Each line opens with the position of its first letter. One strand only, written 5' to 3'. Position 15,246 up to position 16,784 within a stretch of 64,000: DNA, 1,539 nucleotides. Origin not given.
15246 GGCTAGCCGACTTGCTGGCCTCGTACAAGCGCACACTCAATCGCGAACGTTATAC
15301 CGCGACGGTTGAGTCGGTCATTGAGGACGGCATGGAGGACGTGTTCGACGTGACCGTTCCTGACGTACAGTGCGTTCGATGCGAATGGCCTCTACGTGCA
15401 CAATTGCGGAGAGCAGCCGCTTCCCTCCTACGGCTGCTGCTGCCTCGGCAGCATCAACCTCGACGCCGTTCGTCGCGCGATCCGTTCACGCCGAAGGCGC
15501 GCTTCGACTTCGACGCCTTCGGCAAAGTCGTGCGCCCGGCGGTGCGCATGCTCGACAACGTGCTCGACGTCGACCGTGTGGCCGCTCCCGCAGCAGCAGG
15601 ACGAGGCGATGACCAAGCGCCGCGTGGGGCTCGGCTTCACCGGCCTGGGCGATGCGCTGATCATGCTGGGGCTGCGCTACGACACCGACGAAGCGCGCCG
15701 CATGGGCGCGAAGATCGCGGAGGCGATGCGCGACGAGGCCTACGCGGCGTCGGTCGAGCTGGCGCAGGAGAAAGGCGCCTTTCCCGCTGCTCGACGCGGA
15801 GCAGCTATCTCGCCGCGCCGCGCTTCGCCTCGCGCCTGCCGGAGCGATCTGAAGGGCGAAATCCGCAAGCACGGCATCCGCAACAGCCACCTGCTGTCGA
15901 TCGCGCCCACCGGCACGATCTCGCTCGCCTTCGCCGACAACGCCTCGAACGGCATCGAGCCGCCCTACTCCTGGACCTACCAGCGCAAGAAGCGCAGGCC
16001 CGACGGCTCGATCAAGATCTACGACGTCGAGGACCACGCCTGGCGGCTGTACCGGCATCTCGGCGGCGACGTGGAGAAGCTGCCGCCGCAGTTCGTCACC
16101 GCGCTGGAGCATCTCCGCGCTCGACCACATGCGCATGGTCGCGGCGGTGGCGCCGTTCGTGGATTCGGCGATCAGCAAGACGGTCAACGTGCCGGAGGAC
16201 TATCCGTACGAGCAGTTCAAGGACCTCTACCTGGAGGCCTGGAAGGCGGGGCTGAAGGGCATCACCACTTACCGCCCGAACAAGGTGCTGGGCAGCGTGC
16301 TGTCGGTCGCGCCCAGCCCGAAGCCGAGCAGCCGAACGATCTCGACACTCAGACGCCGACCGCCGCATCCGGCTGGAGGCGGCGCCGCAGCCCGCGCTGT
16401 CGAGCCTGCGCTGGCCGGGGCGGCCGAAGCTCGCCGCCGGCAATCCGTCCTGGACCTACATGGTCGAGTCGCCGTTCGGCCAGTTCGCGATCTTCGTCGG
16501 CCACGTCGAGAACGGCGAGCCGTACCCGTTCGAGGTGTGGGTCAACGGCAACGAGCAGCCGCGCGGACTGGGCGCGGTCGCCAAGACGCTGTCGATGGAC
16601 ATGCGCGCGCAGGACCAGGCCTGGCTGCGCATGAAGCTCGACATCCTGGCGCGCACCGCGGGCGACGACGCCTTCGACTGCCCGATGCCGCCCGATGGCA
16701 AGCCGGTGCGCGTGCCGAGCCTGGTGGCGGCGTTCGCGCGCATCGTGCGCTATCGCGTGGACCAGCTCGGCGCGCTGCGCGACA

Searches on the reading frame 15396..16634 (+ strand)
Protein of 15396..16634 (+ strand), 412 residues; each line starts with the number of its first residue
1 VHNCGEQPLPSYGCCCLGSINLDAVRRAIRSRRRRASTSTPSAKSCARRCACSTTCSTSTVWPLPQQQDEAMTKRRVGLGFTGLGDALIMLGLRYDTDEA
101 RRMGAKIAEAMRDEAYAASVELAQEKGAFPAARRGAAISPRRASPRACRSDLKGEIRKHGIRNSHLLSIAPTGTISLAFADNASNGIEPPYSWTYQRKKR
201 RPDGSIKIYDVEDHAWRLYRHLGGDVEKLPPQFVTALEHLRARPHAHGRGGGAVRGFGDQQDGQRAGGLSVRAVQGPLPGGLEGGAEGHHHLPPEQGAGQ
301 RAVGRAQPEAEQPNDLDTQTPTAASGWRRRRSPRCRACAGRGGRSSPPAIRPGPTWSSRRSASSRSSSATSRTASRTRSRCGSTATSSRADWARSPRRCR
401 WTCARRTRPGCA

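Call 83: search_protein_families(library=pfam, proteins=[window:15396-16634:+], max_evalue=0.00001)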
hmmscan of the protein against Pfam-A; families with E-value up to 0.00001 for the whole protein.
window:15396-16634:+ (412 aa): 1 family
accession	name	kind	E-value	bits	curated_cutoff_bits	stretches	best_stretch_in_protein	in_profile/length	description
PF02867.20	Ribonuc_red_lgC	-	3.4e-38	132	23.9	1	4-207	212-420/523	Ribonucleotide reductase, barrel domain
